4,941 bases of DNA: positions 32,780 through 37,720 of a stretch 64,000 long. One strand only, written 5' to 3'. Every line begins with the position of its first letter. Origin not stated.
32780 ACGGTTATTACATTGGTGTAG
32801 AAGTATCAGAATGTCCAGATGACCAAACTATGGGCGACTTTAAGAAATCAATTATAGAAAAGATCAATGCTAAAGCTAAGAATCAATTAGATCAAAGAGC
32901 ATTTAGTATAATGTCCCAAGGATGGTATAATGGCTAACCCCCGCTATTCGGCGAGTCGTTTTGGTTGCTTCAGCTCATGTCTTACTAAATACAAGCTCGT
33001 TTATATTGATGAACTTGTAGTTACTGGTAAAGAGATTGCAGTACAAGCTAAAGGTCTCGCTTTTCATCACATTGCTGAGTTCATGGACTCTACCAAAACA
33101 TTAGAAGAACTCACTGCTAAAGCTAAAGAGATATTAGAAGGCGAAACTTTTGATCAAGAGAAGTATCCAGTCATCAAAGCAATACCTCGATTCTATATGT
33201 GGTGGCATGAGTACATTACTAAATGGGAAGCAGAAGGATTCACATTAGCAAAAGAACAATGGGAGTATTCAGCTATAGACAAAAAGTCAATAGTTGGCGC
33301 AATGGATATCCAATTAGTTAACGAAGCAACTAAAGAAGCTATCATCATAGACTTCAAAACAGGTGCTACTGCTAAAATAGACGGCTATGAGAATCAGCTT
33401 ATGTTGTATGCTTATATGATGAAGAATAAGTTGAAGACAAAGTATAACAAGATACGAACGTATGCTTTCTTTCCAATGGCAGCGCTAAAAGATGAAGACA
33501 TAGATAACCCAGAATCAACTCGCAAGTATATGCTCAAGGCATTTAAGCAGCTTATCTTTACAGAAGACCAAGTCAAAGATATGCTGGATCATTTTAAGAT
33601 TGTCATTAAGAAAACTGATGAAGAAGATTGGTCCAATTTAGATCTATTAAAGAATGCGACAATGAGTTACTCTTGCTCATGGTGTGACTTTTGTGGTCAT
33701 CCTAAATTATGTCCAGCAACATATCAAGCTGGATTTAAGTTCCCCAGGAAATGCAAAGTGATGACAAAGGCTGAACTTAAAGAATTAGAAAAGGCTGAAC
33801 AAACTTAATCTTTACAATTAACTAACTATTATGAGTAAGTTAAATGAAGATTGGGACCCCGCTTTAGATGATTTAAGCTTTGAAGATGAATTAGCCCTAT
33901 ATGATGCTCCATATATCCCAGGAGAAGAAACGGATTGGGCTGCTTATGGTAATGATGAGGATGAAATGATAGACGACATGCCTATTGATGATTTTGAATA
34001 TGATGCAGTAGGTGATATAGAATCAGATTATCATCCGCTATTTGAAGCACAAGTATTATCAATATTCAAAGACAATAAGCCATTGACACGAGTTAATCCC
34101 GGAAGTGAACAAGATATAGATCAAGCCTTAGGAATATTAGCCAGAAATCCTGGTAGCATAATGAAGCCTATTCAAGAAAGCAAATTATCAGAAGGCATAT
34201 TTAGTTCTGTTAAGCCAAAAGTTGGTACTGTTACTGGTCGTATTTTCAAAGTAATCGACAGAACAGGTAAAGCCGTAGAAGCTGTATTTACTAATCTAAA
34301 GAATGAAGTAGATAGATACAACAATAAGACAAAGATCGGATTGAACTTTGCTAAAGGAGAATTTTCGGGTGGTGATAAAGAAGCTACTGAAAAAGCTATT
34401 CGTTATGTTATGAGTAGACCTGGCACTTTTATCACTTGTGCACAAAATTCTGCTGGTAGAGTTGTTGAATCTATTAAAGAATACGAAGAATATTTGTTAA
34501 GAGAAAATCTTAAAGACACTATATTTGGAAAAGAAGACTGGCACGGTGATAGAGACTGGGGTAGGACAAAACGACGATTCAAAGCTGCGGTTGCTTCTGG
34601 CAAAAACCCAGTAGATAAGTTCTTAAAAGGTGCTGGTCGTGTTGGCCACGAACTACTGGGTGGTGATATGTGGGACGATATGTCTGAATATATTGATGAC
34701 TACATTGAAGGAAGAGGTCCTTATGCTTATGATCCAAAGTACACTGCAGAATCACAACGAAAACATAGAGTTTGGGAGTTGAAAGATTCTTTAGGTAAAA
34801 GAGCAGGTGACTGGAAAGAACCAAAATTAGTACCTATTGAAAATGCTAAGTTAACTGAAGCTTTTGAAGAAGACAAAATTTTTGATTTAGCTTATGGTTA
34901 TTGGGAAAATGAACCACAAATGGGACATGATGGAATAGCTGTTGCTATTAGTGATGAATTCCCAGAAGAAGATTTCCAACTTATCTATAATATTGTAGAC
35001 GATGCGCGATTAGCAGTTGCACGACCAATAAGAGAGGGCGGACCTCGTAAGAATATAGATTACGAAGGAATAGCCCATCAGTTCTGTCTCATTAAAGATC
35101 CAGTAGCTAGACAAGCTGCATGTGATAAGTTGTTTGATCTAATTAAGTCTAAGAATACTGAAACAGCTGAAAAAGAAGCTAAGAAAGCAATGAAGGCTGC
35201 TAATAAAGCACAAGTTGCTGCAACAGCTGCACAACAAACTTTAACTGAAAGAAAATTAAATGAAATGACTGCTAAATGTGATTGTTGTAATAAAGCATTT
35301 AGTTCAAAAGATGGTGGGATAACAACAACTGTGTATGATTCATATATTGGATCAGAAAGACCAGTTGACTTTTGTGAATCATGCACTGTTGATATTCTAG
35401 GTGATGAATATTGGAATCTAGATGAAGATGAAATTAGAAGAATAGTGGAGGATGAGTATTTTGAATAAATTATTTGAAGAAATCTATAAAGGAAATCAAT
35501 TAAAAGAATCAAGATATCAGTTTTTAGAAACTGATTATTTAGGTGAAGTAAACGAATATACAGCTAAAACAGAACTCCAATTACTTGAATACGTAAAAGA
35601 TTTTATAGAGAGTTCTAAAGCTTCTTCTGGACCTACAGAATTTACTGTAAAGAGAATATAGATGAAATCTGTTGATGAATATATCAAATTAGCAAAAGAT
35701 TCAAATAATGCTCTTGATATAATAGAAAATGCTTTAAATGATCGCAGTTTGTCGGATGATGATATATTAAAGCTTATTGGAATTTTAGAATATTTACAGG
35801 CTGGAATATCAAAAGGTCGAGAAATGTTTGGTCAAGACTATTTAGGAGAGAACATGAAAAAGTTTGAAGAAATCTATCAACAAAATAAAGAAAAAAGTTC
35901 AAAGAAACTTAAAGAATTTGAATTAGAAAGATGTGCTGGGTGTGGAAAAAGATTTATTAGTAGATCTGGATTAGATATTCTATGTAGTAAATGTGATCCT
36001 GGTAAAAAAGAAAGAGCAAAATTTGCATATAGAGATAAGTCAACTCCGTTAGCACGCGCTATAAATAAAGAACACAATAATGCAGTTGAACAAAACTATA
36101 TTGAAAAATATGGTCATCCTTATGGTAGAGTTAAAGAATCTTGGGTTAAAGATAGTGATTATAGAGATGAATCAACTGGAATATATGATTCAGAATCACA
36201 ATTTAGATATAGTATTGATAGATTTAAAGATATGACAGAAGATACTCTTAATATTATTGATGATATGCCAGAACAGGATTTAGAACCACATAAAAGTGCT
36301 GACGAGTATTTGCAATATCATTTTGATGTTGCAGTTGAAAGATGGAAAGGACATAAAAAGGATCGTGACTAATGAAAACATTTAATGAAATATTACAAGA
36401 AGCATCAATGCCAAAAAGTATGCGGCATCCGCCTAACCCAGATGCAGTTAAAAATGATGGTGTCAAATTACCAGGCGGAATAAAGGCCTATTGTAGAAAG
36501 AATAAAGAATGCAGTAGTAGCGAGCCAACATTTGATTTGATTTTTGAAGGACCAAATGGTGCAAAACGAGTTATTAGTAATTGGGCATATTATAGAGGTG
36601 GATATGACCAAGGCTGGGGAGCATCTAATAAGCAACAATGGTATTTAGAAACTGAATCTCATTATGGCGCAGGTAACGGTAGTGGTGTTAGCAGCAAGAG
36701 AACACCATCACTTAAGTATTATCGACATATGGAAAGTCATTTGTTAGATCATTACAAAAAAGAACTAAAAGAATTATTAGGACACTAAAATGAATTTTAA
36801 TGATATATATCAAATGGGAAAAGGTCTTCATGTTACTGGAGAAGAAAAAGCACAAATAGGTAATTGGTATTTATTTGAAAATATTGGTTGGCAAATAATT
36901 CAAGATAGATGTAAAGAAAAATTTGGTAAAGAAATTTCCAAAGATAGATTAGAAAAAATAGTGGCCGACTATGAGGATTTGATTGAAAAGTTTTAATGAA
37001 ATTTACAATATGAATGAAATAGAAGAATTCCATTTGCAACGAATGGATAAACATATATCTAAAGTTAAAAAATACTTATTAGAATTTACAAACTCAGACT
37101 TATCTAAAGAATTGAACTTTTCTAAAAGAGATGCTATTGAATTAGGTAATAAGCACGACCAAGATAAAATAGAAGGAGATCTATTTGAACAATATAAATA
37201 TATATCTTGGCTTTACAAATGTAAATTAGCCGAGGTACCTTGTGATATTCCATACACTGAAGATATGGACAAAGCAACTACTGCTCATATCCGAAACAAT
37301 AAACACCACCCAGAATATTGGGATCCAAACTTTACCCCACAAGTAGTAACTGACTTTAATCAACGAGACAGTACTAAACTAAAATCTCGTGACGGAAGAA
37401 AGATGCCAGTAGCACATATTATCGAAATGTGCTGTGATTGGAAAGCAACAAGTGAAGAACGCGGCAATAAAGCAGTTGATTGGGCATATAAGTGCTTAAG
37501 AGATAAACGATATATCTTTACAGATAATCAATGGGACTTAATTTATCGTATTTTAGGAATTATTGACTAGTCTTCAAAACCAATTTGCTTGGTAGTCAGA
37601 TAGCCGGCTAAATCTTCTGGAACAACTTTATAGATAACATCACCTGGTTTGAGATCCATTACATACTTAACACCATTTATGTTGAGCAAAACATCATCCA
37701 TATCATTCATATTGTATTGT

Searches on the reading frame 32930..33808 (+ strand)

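Call 70: search_protein_families(library=pfam, proteins=[window:32930-33808:+], max_evalue=0.01)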
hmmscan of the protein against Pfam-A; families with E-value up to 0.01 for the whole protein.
window:32930-33808:+ (292 aa): 1 family
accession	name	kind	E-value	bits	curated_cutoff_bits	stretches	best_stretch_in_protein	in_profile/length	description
PF12705.13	PDDEXK_1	-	2e-17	64.4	22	1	6-262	2-247/247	PD-(D/E)XK nuclease superfamily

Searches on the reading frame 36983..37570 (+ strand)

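Call 116: search_protein_families(library=pfam, proteins=[window:36983-37570:+], max_evalue=0.01)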
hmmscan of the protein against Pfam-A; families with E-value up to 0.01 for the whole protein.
window:36983-37570:+ (195 aa): 1 family
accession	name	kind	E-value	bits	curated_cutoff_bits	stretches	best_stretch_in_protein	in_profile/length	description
PF18907.5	DUF5662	-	5.2e-18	65.6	27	1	15-190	3-153/156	Family of unknown function (DUF5662)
